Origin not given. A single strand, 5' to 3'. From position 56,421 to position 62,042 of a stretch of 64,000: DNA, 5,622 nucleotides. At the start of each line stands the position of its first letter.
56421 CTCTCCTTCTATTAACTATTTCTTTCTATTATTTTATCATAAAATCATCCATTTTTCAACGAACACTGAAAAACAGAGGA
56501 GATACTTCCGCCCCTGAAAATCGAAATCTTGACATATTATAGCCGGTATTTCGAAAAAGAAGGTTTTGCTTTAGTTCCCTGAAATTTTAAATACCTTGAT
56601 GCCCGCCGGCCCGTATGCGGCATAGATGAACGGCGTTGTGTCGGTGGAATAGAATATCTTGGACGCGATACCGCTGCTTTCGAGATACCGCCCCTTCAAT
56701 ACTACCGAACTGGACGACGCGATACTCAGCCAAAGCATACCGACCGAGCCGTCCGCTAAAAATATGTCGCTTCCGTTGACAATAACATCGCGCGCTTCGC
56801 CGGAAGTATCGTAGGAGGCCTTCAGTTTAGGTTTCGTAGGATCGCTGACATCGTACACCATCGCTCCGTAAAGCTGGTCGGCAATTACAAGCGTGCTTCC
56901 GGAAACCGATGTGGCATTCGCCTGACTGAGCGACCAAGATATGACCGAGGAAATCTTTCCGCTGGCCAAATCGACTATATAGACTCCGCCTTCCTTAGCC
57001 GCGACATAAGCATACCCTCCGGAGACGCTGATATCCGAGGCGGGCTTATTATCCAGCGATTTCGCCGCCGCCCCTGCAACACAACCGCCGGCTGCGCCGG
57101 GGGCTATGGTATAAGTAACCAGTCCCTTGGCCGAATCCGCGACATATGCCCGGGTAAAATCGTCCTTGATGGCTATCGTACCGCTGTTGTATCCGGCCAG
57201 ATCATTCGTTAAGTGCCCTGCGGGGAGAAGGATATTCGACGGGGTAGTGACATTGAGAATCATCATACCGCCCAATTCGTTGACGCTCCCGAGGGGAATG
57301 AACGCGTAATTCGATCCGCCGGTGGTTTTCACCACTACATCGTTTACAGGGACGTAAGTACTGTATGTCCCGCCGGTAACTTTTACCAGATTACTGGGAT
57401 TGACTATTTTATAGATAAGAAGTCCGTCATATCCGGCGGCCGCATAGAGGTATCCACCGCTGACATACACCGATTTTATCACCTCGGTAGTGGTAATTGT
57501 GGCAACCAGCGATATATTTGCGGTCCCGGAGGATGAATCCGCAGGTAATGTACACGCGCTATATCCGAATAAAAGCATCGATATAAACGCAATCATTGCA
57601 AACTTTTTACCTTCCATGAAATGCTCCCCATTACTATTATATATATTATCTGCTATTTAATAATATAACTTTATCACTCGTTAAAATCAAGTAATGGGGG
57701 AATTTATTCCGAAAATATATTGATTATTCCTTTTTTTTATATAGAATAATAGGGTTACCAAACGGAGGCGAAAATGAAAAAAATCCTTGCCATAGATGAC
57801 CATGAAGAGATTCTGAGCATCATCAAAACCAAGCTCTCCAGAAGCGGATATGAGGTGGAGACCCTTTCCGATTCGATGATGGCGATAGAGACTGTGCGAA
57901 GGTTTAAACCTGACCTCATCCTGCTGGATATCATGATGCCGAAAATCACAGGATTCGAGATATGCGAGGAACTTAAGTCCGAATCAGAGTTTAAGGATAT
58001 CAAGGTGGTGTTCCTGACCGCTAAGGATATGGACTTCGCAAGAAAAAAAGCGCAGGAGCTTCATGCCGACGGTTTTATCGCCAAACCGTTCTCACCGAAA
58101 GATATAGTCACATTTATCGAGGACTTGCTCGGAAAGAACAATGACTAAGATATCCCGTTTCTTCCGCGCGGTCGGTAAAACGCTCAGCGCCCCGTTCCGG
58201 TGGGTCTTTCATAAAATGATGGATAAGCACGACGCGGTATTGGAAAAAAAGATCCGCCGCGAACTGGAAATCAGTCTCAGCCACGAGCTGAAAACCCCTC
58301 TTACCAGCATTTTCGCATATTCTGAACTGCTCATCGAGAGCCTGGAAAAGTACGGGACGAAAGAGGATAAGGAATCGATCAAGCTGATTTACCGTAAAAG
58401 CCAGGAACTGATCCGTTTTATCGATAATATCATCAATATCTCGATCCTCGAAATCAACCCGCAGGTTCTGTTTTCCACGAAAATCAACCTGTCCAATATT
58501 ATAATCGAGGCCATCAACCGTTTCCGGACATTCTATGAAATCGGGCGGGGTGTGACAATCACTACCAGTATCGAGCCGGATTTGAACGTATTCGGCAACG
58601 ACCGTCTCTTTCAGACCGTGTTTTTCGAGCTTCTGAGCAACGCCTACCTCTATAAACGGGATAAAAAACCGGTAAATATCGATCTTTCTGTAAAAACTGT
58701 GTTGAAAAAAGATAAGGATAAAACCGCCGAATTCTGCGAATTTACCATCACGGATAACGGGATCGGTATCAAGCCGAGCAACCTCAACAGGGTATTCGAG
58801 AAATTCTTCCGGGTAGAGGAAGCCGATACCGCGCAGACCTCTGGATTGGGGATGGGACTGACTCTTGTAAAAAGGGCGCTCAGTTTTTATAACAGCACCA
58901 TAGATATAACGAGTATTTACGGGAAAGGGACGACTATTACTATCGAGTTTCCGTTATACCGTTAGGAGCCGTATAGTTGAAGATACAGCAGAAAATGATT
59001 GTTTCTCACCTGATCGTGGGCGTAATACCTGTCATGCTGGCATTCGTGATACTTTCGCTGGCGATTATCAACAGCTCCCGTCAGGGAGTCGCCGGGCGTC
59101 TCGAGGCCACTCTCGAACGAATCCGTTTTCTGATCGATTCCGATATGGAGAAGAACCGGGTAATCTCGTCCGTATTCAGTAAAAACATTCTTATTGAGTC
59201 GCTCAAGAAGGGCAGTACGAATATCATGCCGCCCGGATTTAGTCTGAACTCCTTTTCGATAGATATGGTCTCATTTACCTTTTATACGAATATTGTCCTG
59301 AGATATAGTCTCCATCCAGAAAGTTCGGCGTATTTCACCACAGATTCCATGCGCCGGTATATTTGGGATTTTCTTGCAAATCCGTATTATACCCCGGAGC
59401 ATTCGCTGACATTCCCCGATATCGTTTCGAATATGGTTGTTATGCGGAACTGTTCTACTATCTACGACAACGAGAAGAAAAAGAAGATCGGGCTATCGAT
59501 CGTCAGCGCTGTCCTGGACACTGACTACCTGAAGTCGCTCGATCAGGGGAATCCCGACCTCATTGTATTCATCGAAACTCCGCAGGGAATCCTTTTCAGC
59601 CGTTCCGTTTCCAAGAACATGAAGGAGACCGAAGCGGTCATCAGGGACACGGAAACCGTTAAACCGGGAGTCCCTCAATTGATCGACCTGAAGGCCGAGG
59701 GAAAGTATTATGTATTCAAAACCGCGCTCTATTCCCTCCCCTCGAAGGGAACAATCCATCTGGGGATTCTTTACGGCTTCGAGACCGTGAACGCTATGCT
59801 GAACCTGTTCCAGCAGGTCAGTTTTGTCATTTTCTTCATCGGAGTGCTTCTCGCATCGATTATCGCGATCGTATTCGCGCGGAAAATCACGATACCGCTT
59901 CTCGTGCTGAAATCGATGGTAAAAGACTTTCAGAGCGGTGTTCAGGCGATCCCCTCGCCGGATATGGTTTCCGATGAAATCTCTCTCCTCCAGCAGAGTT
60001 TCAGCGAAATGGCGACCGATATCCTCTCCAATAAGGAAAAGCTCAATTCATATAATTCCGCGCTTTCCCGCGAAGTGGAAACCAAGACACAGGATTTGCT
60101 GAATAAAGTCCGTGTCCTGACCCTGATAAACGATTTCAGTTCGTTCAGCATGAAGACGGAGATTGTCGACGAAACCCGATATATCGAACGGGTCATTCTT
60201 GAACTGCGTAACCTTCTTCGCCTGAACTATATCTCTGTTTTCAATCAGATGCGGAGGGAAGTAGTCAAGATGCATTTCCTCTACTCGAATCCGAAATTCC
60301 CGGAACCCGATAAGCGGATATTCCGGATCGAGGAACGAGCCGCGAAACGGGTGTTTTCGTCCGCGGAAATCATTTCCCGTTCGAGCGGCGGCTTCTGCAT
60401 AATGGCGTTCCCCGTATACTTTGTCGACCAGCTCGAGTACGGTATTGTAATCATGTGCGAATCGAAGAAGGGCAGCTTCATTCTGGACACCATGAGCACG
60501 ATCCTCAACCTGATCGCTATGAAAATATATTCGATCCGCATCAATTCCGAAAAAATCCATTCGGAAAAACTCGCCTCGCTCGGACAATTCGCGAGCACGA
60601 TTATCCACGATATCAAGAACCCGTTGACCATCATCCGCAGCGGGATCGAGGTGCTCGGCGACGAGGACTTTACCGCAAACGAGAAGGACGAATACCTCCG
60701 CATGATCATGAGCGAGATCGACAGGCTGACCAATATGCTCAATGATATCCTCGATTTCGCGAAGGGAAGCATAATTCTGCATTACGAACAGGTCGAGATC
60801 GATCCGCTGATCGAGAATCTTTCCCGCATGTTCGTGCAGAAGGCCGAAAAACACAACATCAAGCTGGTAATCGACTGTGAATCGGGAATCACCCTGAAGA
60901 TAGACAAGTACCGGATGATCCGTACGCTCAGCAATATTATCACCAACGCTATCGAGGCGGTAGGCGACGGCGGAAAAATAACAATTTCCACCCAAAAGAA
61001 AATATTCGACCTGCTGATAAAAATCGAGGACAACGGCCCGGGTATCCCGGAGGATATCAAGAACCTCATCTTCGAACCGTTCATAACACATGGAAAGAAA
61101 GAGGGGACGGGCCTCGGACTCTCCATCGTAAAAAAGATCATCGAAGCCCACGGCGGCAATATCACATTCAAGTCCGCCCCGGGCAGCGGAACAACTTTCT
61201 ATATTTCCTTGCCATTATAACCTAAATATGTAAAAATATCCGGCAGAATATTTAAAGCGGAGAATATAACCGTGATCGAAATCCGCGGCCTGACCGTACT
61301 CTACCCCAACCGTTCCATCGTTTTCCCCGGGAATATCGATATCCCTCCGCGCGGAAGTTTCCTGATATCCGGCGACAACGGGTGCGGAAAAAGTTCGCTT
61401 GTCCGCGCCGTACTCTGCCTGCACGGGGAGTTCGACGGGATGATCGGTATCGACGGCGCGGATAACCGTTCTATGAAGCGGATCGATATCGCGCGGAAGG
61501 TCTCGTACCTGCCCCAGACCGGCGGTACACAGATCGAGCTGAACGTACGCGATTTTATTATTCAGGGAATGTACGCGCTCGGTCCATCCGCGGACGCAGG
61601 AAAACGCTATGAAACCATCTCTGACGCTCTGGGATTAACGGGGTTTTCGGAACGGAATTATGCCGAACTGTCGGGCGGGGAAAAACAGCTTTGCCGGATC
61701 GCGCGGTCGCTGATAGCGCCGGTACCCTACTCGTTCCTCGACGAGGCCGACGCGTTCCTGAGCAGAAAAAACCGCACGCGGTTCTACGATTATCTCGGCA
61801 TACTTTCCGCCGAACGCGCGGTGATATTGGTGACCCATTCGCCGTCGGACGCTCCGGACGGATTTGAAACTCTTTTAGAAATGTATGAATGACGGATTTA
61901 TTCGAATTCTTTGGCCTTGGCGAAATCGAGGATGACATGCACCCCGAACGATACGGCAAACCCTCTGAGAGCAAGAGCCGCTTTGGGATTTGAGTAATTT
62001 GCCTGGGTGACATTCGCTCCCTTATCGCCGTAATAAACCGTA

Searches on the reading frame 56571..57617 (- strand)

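Call 71: search_protein_families(library=pfam, proteins=[window:56571-57617:-], max_evalue=0.00001)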
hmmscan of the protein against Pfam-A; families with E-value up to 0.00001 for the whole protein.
window:56571-57617:- (348 aa): 1 family
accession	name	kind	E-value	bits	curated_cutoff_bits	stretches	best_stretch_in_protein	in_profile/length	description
PF08309.17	LVIVD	-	3.9e-19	68.1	20.2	1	193-217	4-28/42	LVIVD repeat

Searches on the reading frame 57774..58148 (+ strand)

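Call 71: search_protein_families(library=pfam, proteins=[window:57774-58148:+], max_evalue=0.00001)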
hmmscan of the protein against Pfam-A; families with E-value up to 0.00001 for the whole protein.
window:57774-58148:+ (124 aa): 1 family
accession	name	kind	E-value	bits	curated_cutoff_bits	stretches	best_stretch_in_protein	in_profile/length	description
PF00072.30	Response_reg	-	6.8e-29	100.7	30.2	1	4-115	1-110/111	Response regulator receiver domain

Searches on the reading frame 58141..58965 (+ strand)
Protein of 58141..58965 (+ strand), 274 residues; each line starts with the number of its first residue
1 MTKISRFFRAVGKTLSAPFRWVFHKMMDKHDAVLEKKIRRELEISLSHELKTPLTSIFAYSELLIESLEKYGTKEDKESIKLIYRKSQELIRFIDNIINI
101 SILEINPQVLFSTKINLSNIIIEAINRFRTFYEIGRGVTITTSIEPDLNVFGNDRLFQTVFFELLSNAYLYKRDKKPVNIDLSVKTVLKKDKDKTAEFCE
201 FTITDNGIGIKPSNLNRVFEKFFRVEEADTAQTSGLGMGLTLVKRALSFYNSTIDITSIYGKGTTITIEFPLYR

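Call 71: search_protein_families(library=pfam, proteins=[window:58141-58965:+], max_evalue=0.00001)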
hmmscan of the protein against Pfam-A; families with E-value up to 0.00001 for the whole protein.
window:58141-58965:+ (274 aa): 2 families
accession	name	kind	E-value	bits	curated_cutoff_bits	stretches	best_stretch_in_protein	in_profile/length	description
PF02518.31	HATPase_c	-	1.1e-21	77.8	26.4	1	154-273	3-110/111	Histidine kinase-, DNA gyrase B-, and HSP90-like ATPase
PF00512.31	HisKA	-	1.5e-10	41.4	26.9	1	45-103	8-63/66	His Kinase A (phospho-acceptor) domain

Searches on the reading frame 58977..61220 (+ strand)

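Call 71: search_protein_families(library=pfam, proteins=[window:58977-61220:+], max_evalue=0.00001)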
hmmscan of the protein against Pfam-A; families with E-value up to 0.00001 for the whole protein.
window:58977-61220:+ (747 aa): 3 families
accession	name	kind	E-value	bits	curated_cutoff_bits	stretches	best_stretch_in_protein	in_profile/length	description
PF02518.31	HATPase_c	-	3.5e-28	98.7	26.4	1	643-747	2-109/111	Histidine kinase-, DNA gyrase B-, and HSP90-like ATPase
PF00512.31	HisKA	-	1.7e-14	54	26.9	1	535-596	2-62/66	His Kinase A (phospho-acceptor) domain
PF14501.12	HATPase_c_5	-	1.5e-06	28.5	22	1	645-734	4-91/102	GHKL domain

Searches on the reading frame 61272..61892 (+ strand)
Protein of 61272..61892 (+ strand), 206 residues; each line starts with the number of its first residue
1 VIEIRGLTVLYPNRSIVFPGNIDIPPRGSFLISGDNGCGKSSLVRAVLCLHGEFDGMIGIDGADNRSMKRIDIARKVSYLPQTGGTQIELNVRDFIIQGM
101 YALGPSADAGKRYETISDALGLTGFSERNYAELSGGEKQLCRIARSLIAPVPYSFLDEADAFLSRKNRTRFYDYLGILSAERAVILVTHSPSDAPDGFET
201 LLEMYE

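Call 71: search_protein_families(library=pfam, proteins=[window:61272-61892:+], max_evalue=0.00001)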
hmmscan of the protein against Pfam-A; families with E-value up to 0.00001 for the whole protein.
window:61272-61892:+ (206 aa): 3 families
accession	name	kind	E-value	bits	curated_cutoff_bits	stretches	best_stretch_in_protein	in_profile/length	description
PF00005.33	ABC_tran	-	2e-17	64.5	25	1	23-159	7-135/137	ABC transporter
PF02463.25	SMC_N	-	8.3e-11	42.2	40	1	30-192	27-200/220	RecF/RecN/SMC N terminal domain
PF13304.12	AAA_21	-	1.7e-06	28.8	27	0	128-191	233-300/304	AAA domain, putative AbiEii toxin, Type IV TA system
